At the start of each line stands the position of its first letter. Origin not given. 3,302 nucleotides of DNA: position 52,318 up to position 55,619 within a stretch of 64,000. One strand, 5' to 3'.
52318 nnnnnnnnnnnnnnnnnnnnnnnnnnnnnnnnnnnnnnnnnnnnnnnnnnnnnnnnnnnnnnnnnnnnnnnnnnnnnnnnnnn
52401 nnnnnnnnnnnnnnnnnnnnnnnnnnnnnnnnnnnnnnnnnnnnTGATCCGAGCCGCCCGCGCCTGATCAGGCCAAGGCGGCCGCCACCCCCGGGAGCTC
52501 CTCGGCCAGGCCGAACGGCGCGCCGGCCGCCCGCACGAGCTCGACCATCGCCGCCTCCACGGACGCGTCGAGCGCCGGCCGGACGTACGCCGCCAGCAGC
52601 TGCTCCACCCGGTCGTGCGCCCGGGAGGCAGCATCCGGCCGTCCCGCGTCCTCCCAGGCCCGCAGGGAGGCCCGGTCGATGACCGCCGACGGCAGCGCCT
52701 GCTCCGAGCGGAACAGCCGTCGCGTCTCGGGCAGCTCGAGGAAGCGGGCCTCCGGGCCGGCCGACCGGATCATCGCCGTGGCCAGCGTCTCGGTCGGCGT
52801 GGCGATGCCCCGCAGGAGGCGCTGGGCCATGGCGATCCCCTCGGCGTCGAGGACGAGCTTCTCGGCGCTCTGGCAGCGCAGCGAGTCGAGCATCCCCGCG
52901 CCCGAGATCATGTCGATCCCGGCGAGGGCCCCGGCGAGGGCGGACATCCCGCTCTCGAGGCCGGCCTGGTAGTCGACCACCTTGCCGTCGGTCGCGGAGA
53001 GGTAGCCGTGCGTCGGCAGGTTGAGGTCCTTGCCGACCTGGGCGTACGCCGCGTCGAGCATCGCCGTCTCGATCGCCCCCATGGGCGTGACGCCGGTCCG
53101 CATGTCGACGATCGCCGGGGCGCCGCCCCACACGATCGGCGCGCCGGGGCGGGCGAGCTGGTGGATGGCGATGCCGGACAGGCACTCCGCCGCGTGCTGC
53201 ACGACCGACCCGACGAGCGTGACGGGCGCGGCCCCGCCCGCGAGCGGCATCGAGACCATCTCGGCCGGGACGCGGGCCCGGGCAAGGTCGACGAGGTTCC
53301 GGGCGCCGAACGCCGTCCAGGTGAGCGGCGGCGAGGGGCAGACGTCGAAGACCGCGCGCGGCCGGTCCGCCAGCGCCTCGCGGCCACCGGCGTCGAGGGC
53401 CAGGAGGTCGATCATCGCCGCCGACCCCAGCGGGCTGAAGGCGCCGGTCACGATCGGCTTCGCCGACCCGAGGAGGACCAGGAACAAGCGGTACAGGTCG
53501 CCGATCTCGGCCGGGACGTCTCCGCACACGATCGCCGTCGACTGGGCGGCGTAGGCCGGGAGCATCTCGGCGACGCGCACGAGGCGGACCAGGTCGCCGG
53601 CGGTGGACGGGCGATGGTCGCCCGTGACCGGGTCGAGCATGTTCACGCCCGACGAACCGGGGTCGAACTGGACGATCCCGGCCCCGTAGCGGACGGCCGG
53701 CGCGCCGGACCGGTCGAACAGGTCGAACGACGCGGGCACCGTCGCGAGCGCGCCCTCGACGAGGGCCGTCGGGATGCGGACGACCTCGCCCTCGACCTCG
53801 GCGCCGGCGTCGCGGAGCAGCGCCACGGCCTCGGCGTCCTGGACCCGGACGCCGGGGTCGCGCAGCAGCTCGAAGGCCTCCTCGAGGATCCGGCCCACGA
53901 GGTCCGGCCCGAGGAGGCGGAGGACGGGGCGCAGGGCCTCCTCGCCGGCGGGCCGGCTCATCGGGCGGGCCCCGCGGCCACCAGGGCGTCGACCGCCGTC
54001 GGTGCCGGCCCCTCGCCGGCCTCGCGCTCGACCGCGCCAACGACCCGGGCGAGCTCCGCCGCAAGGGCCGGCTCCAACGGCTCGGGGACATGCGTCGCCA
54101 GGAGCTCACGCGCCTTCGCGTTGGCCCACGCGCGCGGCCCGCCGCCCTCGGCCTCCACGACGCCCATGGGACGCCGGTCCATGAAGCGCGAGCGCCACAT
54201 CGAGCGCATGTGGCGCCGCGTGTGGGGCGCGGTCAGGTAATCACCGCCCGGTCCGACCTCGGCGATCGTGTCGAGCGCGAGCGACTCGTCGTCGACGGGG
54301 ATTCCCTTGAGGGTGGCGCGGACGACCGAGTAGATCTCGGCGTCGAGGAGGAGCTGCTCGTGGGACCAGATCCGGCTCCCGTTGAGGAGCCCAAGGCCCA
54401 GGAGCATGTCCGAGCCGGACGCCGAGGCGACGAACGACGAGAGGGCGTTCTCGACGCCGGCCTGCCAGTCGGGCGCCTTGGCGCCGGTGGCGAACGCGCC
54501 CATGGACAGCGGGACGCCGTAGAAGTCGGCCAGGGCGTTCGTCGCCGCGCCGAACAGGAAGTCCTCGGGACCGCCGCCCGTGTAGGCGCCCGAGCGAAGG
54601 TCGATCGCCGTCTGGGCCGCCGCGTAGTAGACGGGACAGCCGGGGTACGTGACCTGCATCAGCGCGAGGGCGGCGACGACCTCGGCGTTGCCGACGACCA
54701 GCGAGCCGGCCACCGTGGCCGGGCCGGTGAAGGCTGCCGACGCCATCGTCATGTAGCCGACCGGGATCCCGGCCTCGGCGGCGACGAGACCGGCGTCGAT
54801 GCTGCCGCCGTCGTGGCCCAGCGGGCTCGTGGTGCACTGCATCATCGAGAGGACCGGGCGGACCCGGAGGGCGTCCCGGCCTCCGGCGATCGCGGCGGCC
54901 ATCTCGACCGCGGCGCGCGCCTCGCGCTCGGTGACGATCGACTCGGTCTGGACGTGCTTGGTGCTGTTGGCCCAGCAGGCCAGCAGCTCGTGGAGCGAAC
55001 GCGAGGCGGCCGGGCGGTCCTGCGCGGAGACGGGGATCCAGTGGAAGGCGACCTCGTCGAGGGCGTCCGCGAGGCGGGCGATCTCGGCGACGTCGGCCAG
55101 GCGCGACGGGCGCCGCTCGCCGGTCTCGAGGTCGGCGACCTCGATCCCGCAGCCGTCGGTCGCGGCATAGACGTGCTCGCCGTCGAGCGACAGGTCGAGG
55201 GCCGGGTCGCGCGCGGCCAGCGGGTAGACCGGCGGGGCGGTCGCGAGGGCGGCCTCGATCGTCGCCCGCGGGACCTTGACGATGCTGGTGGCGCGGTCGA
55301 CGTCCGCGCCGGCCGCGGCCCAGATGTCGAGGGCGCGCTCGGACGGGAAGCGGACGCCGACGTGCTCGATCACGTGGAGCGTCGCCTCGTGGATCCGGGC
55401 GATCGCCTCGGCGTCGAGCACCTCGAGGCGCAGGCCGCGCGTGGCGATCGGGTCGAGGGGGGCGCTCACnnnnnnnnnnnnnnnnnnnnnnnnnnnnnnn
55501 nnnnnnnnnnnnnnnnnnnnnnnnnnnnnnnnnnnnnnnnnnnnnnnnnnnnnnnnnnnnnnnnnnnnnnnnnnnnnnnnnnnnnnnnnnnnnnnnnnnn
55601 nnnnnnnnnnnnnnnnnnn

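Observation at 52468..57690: Three non-pyrrolysine MttB-superfamily methyltransferases clustered around a single corrinoid protein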

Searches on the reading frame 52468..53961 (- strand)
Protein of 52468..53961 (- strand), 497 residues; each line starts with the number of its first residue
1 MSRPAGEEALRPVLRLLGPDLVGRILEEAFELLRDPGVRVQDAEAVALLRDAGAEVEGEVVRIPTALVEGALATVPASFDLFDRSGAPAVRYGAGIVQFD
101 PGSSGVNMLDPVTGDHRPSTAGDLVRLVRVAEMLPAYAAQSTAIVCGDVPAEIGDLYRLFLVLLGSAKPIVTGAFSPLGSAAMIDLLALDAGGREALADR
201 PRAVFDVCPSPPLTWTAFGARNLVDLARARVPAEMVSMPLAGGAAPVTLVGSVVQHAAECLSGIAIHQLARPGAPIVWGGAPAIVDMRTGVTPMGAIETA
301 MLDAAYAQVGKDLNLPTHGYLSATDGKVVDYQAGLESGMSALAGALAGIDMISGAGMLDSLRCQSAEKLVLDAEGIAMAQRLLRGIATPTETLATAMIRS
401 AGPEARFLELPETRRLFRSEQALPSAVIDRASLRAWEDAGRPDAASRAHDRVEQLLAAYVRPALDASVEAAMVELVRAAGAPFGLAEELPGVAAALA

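Call 5: search_protein_families(library=pfam, proteins=[window:52468-53961:-])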
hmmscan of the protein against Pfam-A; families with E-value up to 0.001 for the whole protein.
window:52468-53961:- (497 aa): 1 family
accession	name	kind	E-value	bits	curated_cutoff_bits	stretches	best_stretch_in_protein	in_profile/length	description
PF06253.16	MTTB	-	9.6e-86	288.2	25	1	12-476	29-492/500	Trimethylamine methyltransferase (MTTB)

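Call 6: search_protein_families(library=ncbifam, proteins=[window:52468-53961:-])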
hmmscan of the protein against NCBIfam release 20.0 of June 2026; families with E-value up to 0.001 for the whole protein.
window:52468-53961:- (497 aa): 1 family
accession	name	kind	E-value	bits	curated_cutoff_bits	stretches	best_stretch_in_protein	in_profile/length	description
TIGR02369.2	trimeth_pyl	equivalog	5.1e-102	341.8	525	1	14-479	3-468/469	[trimethylamine--corrinoid protein] Co-methyltransferase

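Call 82: find_homologous_proteins(query=window:52468-53961:-, max_evalue=1e-30)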
Query window:52468-53961:- (497 aa): 6510 proteins with E <= 1e-30 among 8000 candidates; the best 120 are listed.
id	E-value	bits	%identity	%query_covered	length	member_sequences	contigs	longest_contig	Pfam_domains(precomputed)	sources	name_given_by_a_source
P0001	3.0e-276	935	90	100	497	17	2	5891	PF06253.17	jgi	jgi:trimethylamine--corrinoid protein Co-methyltransferase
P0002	1.4e-274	929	92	95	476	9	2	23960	PF06253.17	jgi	jgi:trimethylamine--corrinoid protein Co-methyltransferase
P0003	2.2e-274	929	90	98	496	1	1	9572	PF06253.17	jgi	-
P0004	2.4e-274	929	89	100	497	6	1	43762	PF06253.17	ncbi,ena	-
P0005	7.1e-273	924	89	100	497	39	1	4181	PF06253.17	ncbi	-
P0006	1.0e-271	920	89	99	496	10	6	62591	PF06253.17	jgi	jgi:trimethylamine--corrinoid protein Co-methyltransferase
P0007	1.6e-271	919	89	98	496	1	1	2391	PF06253.17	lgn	-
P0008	2.5e-271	919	89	99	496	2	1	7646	PF06253.17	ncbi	-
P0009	3.4e-271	918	89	99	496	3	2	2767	PF06253.17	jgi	-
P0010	9.2e-271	917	87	99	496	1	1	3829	PF06253.17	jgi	-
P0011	2.9e-270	915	87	100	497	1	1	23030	PF06253.17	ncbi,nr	ncbi:MAG TPA: trimethylamine methyltransferase family protein [Patescibacteria group bacterium]|nr:t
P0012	1.0e-265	900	86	100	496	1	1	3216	PF06253.17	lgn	-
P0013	3.8e-265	898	86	98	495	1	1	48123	PF06253.17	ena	-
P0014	3.5e-264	895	85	100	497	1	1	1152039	PF06253.17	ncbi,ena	-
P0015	3.2e-263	892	86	96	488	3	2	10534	PF06253.17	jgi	jgi:trimethylamine--corrinoid protein Co-methyltransferase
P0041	1.2e-204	699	69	97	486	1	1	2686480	PF06253.17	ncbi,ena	-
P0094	4.3e-200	684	66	98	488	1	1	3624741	PF06253.17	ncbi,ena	-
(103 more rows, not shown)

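Call 83: find_encoding_contigs(protein=P0094, flank=10000, max_places=2)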
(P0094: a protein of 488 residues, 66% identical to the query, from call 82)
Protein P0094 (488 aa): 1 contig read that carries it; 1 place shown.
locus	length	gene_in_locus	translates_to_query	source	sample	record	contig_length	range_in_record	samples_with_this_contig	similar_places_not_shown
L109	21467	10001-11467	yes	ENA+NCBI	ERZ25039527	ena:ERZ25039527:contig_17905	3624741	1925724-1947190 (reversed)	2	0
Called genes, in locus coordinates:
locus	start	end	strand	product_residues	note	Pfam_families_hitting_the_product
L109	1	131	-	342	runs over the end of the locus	-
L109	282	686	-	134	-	PF21619:DUF6855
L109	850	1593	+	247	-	PF07796:DUF1638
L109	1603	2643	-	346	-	PF00809:Pterin_bind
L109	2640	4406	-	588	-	PF02219:MTHFR, PF12225:DUF5981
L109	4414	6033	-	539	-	PF00111:Fer2 (weak), PF17651:Raco_middle, PF14574:RACo_C_ter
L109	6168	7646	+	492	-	PF06253:MTTB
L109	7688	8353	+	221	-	PF02607:B12-binding_2, PF02310:B12-binding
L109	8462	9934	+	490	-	PF06253:MTTB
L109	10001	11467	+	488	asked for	PF06253:MTTB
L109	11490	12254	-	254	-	-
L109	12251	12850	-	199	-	PF07638:Sigma70_ECF (faint), PF04542:Sigma70_r2, PF08281:Sigma70_r4_2, PF04545:Sigma70_r4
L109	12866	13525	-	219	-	-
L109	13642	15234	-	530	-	PF07690:MFS_1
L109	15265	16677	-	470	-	PF01212:Beta_elim_lyase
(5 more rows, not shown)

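Call 84: find_encoding_contigs(protein=P0041, flank=10000, max_places=2)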
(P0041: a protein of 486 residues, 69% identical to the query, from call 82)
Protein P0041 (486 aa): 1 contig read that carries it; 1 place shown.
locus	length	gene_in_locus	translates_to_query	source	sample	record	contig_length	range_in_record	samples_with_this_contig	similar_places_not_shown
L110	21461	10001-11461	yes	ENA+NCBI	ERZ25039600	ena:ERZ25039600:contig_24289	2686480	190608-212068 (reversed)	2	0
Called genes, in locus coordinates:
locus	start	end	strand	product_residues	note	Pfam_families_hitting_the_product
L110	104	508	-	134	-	PF21619:DUF6855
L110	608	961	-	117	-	PF04430:DUF498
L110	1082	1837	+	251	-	PF07796:DUF1638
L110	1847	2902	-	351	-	PF00809:Pterin_bind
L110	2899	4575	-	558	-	PF02219:MTHFR, PF12225:DUF5981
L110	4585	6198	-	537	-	PF00111:Fer2 (weak), PF17651:Raco_middle, PF14574:RACo_C_ter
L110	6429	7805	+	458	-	PF06253:MTTB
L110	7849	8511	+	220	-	PF02607:B12-binding_2, PF02310:B12-binding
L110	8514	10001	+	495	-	PF06253:MTTB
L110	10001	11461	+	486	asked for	PF06253:MTTB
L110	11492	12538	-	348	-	PF00756:Esterase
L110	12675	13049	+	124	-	PF04075:F420H2_quin_red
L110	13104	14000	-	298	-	PF00480:ROK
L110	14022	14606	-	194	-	PF00378:ECH_1, PF16113:ECH_2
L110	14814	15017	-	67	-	-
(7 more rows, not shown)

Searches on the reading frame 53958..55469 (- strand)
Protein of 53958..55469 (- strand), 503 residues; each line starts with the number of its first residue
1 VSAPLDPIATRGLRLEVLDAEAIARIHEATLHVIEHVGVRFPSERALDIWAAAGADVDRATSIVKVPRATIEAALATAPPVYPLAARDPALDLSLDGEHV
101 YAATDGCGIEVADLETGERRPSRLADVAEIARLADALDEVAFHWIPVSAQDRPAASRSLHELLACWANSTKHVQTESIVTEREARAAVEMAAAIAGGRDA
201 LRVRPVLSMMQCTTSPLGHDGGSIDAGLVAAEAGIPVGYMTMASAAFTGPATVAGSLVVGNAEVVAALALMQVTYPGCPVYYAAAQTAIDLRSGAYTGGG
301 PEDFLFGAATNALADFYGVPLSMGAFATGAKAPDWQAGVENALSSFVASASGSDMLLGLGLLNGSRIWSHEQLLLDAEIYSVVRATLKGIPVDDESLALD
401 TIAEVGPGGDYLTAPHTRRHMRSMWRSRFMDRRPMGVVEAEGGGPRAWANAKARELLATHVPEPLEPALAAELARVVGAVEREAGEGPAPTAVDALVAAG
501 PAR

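Call 5: search_protein_families(library=pfam, proteins=[window:53958-55469:-])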
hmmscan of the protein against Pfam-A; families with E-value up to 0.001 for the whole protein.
window:53958-55469:- (503 aa): 1 family
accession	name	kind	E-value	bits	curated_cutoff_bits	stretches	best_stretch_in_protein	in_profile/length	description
PF06253.16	MTTB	-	3e-90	303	25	1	14-477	30-492/500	Trimethylamine methyltransferase (MTTB)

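Call 6: search_protein_families(library=ncbifam, proteins=[window:53958-55469:-])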
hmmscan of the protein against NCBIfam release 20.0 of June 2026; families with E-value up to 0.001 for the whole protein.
window:53958-55469:- (503 aa): 1 family
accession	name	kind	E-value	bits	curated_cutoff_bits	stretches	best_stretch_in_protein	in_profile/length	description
TIGR02369.2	trimeth_pyl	equivalog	3.3e-129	431.5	525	1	14-479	2-467/469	[trimethylamine--corrinoid protein] Co-methyltransferase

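Call 21: search_solved_structures(query=window:53958-55469:-, show_alignments=0, max_evalue=0.001)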
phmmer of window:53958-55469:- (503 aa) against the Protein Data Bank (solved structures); distinct sequences matched with E-value up to 0.001: 5.
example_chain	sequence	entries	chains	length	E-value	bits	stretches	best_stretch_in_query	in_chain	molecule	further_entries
7xcl_A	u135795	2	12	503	6.8e-70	239.2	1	9-481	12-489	Trimethylamine methyltransferase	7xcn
7xcm_A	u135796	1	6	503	8.1e-70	239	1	9-481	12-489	Trimethylamine methyltransferase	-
2qne_A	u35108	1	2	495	4.8e-68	233.1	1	16-486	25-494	Putative methyltransferase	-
9yce_A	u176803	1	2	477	5.1e-68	233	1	16-486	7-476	Glycine betaine methyltransferase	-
4yyc_A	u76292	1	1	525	1.3e-41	145.9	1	9-475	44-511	Putative trimethylamine methyltransferase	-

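Call 28: find_related_loci(query=window:53958-55469:-, collection=genome_contigs, flank=10000)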
Query window:53958-55469:- (503 aa) in genome_contigs; peptide patterns used: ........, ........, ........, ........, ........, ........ (x = any residue, [..] = any of these).
163 stretches matched a pattern; 75 encode a relative of the query (tblastn E <= 1e-3); 73 distinct loci.
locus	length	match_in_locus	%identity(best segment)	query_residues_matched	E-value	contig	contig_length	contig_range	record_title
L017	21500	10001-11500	87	1-500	0e+0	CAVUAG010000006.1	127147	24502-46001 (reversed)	MAG: uncultured Chloroflexia bacterium isolate MFD00905.bin.3.204 genome assembly, contig: contig_29374, whole genome sh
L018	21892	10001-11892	93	1-494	0e+0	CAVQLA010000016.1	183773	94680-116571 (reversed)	MAG: uncultured Chloroflexia bacterium isolate MFD00032.bin.1.157 genome assembly, contig: contig_94948, whole genome sh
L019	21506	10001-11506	90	2-503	0e+0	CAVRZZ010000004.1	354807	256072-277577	MAG: uncultured Chloroflexia bacterium isolate MFD05942.bin.1.135 genome assembly, contig: contig_23475, whole genome sh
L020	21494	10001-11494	90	1-498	0e+0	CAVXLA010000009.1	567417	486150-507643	MAG: uncultured Chloroflexia bacterium isolate MFD05942.bin.2.338 genome assembly, contig: contig_6580, whole genome sho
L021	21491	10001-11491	91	1-497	0e+0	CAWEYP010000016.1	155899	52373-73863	MAG: uncultured Chloroflexia bacterium isolate MFD05942.bin.2.132 genome assembly, contig: contig_61434, whole genome sh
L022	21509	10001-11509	92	1-503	0e+0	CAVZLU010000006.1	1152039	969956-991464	MAG: uncultured Chloroflexia bacterium isolate MFD02199.bin.2.5 genome assembly, contig: contig_4113, whole genome shotg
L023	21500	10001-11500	88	1-500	0e+0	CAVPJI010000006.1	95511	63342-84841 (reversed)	MAG: uncultured Chloroflexia bacterium isolate MFD00032.bin.2.190 genome assembly, contig: contig_131247, whole genome s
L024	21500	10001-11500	92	1-500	0e+0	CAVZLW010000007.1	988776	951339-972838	MAG: uncultured Chloroflexia bacterium isolate MFD05942.bin.1.327 genome assembly, contig: contig_6638, whole genome sho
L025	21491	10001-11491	89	1-497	0e+0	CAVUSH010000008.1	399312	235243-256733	MAG: uncultured Chloroflexia bacterium isolate MFD05942.bin.2.270 genome assembly, contig: contig_707, whole genome shot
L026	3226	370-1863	89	1-498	0e+0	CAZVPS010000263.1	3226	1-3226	MAG TPA_asm: uncultured Anaerolineaceae bacterium isolate SRP302447_co4_448 genome assembly, contig: NODE_88315_length_3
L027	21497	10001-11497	86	5-503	0e+0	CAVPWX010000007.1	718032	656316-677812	MAG: uncultured Chloroflexia bacterium isolate MFD00032.bin.2.189 genome assembly, contig: contig_31045, whole genome sh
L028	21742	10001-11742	85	3-497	0e+0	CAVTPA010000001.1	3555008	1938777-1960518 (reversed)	MAG: uncultured Chloroflexia bacterium isolate MFD00905.bin.2.8 genome assembly, contig: contig_3698, whole genome shotg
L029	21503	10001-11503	86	1-501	0e+0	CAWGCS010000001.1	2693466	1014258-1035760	MAG: uncultured Chloroflexia bacterium isolate MFD05942.bin.1.304 genome assembly, contig: contig_3988, whole genome sho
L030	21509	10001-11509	92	1-503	0e+0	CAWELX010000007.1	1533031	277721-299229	MAG: uncultured Chloroflexia bacterium isolate MFD04716.bin.1.95 genome assembly, contig: contig_5627, whole genome shot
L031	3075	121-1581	71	1-487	0e+0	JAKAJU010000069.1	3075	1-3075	MAG: Chloroflexi bacterium isolate WY4.bin17 NODE_45089_length_3075_cov_2.502035, whole genome shotgun sequence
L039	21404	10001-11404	72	14-481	0e+0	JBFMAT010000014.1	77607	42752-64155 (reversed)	MAG: Chloroflexota bacterium isolate MAG145 MAG145_14, whole genome shotgun sequence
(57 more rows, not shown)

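Call 38: search_solved_structures(query=window:53958-55469:-, show_alignments=5, max_evalue=0.001)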
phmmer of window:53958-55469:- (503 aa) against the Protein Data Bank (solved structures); distinct sequences matched with E-value up to 0.001: 5.
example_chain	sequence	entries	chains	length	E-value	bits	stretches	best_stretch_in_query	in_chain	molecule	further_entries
7xcl_A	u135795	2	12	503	6.8e-70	239.2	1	9-481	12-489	Trimethylamine methyltransferase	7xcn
7xcm_A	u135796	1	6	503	8.1e-70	239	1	9-481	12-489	Trimethylamine methyltransferase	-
2qne_A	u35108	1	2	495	4.8e-68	233.1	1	16-486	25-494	Putative methyltransferase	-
9yce_A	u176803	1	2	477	5.1e-68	233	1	16-486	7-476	Glycine betaine methyltransferase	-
4yyc_A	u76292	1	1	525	1.3e-41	145.9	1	9-475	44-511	Putative trimethylamine methyltransferase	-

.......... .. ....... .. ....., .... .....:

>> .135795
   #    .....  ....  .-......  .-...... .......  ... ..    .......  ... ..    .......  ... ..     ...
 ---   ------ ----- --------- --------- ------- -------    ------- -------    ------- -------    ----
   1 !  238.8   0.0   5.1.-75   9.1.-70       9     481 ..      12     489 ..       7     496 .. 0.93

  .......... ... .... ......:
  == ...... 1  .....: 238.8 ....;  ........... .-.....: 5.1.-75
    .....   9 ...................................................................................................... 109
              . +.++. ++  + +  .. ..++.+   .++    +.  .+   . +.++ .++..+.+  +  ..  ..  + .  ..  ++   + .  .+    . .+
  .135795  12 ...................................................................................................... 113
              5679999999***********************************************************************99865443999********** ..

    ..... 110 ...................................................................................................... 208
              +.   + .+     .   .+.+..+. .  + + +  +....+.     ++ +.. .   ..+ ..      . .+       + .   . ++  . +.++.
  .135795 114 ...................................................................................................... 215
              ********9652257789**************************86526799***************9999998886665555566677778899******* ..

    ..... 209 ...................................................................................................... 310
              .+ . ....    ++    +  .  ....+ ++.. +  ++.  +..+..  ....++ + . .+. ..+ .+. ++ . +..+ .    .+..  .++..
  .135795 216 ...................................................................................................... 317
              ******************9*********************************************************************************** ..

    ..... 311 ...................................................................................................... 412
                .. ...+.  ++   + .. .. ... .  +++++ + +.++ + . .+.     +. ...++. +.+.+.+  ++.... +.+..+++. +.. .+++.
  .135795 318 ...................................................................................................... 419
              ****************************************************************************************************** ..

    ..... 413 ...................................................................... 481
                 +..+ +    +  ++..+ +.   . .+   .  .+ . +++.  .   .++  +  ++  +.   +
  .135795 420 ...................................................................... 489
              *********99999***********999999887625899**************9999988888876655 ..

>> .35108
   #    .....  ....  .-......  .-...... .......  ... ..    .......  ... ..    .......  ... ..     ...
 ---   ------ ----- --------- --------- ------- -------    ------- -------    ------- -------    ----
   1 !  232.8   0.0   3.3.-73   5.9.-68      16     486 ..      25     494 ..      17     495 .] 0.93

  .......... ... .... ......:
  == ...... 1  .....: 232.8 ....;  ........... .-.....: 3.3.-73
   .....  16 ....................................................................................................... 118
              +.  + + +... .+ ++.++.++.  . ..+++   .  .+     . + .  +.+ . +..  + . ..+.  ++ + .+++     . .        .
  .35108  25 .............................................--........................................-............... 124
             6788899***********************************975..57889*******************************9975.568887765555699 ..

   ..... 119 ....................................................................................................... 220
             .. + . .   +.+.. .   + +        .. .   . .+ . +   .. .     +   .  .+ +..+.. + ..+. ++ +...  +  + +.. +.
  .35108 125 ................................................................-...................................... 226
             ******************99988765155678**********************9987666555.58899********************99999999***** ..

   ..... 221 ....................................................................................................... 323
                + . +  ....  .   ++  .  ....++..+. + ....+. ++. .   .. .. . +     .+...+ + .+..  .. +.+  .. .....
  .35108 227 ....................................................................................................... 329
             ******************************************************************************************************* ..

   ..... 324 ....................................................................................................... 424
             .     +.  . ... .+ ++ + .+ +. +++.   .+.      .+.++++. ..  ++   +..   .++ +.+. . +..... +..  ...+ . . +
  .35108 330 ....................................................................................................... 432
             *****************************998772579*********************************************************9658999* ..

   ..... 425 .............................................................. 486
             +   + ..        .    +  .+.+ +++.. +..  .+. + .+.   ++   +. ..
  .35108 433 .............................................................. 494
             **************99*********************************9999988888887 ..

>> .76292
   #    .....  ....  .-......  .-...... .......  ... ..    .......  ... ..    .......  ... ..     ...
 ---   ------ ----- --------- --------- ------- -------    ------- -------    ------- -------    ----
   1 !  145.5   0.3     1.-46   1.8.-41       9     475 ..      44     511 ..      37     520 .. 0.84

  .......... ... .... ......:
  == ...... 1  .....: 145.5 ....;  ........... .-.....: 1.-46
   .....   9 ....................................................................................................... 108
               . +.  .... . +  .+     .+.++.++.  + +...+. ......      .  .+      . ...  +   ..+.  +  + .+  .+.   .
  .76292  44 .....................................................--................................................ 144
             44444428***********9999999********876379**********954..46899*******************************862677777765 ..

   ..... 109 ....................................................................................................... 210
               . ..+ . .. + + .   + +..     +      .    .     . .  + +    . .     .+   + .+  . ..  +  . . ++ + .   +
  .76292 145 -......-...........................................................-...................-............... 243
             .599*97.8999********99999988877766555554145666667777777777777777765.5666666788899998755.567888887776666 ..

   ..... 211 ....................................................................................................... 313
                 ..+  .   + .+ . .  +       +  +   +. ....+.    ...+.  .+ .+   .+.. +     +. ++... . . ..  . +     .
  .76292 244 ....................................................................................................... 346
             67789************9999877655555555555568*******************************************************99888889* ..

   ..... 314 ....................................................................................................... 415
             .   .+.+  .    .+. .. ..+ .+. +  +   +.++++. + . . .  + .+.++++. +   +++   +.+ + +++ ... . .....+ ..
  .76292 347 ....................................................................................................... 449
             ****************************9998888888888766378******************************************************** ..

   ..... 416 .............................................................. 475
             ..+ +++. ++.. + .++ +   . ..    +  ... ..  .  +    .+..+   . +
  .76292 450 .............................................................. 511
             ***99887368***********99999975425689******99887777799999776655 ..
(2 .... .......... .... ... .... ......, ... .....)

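Call 54: search_protein_families(library=pfam, proteins=[L039:412-1575:+])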
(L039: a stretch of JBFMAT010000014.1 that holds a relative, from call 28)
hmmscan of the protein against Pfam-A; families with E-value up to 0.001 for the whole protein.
L039:412-1575:+ (387 aa): 1 family
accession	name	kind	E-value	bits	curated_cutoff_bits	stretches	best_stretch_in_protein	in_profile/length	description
PF01208.23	URO-D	-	1.7e-22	80.3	23.9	1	127-377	99-343/346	Uroporphyrinogen decarboxylase (URO-D)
